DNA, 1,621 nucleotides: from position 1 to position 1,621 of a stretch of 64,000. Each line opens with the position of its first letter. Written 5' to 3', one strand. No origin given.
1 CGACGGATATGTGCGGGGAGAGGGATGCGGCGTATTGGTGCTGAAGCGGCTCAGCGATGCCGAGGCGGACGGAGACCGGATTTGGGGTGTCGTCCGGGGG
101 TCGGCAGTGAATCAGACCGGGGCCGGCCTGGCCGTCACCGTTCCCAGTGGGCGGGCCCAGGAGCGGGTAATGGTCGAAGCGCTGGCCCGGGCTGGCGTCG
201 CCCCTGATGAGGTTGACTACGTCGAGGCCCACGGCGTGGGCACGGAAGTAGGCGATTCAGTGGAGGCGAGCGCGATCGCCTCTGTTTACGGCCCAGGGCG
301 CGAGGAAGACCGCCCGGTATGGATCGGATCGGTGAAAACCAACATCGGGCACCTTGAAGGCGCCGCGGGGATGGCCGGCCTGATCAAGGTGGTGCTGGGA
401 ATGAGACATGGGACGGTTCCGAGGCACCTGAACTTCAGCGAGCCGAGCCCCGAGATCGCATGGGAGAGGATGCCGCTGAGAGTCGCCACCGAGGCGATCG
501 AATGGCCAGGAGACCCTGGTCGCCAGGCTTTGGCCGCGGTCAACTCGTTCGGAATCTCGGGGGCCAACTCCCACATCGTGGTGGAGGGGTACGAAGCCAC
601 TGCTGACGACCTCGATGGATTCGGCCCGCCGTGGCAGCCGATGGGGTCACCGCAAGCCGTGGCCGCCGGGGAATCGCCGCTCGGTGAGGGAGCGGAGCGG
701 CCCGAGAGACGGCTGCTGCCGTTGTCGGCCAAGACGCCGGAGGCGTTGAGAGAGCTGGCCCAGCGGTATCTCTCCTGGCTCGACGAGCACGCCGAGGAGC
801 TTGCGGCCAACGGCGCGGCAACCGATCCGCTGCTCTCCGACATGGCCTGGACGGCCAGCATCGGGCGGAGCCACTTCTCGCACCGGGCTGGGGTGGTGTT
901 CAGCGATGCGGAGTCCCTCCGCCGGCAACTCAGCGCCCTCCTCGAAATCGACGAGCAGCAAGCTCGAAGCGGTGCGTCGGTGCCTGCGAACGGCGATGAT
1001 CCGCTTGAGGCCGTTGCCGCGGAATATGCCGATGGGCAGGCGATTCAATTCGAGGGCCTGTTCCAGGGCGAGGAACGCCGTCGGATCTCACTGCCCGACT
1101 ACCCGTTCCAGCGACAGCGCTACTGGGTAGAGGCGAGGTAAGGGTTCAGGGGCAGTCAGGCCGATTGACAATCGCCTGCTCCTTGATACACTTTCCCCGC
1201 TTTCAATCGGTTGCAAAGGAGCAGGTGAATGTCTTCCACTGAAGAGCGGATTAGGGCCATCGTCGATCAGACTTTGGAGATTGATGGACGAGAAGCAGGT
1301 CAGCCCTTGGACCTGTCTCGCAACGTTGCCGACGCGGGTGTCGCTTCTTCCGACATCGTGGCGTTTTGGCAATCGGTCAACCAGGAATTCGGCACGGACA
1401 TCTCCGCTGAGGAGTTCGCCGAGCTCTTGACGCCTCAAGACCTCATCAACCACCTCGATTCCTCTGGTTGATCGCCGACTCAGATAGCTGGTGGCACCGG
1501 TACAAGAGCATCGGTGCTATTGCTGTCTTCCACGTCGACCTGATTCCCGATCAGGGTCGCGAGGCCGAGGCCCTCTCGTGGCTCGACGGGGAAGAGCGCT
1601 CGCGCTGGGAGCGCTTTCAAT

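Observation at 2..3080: AT-less ketosynthase that keeps both AT-flanking linkers, followed by a discrete carrier protein, PPTase and hydrolase at a cluster edge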

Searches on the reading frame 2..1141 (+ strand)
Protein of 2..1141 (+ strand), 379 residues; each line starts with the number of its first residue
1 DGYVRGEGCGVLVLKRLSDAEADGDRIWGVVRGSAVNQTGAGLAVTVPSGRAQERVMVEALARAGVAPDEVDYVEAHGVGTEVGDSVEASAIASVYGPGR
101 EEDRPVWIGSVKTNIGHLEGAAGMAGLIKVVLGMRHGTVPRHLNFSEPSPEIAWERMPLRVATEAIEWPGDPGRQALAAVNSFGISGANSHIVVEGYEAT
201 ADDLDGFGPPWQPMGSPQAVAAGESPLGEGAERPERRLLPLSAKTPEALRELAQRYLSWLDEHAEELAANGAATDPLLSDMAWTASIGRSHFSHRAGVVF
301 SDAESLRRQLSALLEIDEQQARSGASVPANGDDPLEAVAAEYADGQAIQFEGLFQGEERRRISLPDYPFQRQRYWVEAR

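Call 4: search_protein_families(library=pfam, proteins=[window:2-1141:+], max_evalue=1)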
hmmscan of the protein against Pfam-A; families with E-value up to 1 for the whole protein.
window:2-1141:+ (379 aa): 5 families
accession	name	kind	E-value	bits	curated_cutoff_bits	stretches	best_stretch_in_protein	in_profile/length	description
PF02801.28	Ketoacyl-synt_C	-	2.8e-42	143.9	20.8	1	29-145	2-118/119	Beta-ketoacyl synthase, C-terminal domain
PF22621.2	CurL-like_PKS_C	-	4e-17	62.4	27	1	238-310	2-64/64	CurL-like, PKS C-terminal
PF16197.11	KAsynt_C_assoc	-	1.2e-14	55.1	33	1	148-268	1-92/111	Ketoacyl-synthetase C-terminal extension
PF22336.2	RhiE-like_linker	-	1.7e-10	41.2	27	1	241-315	2-65/67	RhiE-like, KS-MAT linker domain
PF00109.32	ketoacyl-synt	-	3.4e-06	27.3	20.8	1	1-20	233-252/252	Beta-ketoacyl synthase, N-terminal domain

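Call 5: search_protein_families(library=ncbifam, proteins=[window:2-1141:+], max_evalue=1)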
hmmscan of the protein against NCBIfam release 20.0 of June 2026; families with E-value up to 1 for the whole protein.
window:2-1141:+ (379 aa): 19 families
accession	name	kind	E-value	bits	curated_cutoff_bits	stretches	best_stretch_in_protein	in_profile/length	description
NF045894.1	PKS_plus_SDR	equivalog_domain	1.3e-108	364.4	1740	2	1-319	232-518/1515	type I polyketide synthase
NF040607.1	mycolic_Pks13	equivalog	2.2e-78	264.1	2100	2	1-328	331-660/1680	polyketide synthase Pks13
NF041183.1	Pks2_ls1_myc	equivalog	8e-65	218.6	2400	1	1-323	232-522/2086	sulfolipid-1 biosynthesis phthioceranic/hydroxyphthioceranic acid synthase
TIGR02813.1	omega_3_PfaA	subfamily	9e-42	142.1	1010.1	1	2-202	266-467/2582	polyketide-type polyunsaturated fatty acid synthase PfaA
TIGR03150.1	fabF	equivalog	1.4e-34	119.5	493.75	1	1-194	225-406/407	beta-ketoacyl-ACP synthase II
NF005589.0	PRK07314.1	subfamily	4.7e-33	114.5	387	1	1-196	228-411/413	beta-ketoacyl-ACP synthase II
NF053555.1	prodigi_MBC_PigJ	equivalog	5.2e-31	107.7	900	1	1-195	571-757/759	prodigiosin MBC biosynthesis protein PigJ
NF004970.0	PRK06333.1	subfamily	3.4e-30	105.3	525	1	1-198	238-423/424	beta-ketoacyl-ACP synthase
NF005490.0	PRK07103.1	equivalog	2.6e-27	96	445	1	1-195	235-411/414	polyketide beta-ketoacyl:acyl carrier protein synthase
NF058662.1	cispenta_AmcF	equivalog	4.7e-26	91.7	325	1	1-153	186-335/369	cispentacin biosynthesis acyltransferase subunit AmcF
NF005076.0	PRK06501.1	equivalog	9.9e-25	87.3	629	1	1-195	239-421/425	beta-ketoacyl-ACP synthase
NF005916.1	PRK07910.1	equivalog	3e-23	82.4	560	1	1-194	236-415/418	KasA/KasB family beta-ketoacyl-ACP synthase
NF006587.0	PRK09116.1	equivalog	2e-22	79.5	470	1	1-153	227-371/408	beta-ketoacyl-ACP synthase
NF006274.0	PRK08439.1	equivalog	2.2e-22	79.4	621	1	1-194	226-403/406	beta-ketoacyl-ACP synthase II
NF005935.0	PRK07967.1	equivalog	3.8e-20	72.1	630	1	1-197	226-404/406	beta-ketoacyl-ACP synthase I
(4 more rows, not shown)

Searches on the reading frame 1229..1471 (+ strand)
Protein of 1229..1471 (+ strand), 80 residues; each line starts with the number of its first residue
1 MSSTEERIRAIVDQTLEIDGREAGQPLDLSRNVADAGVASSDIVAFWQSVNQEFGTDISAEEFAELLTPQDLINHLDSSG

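Call 4: search_protein_families(library=pfam, proteins=[window:1229-1471:+], max_evalue=1)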
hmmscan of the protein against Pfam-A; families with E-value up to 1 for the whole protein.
window:1229-1471:+ (80 aa): 1 family
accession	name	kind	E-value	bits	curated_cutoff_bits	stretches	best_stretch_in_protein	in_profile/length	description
PF00550.31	PP-binding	-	6e-08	33.3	20.8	1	6-76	1-67/67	Phosphopantetheine attachment site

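Call 5: search_protein_families(library=ncbifam, proteins=[window:1229-1471:+], max_evalue=1)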
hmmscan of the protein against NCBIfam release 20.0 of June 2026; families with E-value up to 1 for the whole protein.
window:1229-1471:+ (80 aa): 8 families
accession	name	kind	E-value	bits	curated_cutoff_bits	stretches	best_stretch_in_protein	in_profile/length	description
TIGR00517.1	acyl_carrier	equivalog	1.5e-06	28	70.45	1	2-78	2-75/77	acyl carrier protein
NF002149.0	PRK00982.1-3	equivalog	1.5e-06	28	106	1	1-77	1-74/78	acyl carrier protein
NF002148.0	PRK00982.1-2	subfamily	1.1e-05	25.1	71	1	2-78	3-76/79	acyl carrier protein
NF002151.0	PRK00982.1-5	equivalog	5.7e-05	23.2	92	1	1-78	1-75/78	acyl carrier protein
NF002150.0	PRK00982.1-4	subfamily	0.0013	19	66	1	7-76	9-75/80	acyl carrier protein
NF005079.0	PRK06508.1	equivalog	0.01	16.2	83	1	1-64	1-61/93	acyl carrier protein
NF003757.0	PRK05350.1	equivalog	0.029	14.5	65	1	6-76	9-76/83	acyl carrier protein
NF009104.0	PRK12449.1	equivalog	0.031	14.2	70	1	34-76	33-75/80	acyl carrier protein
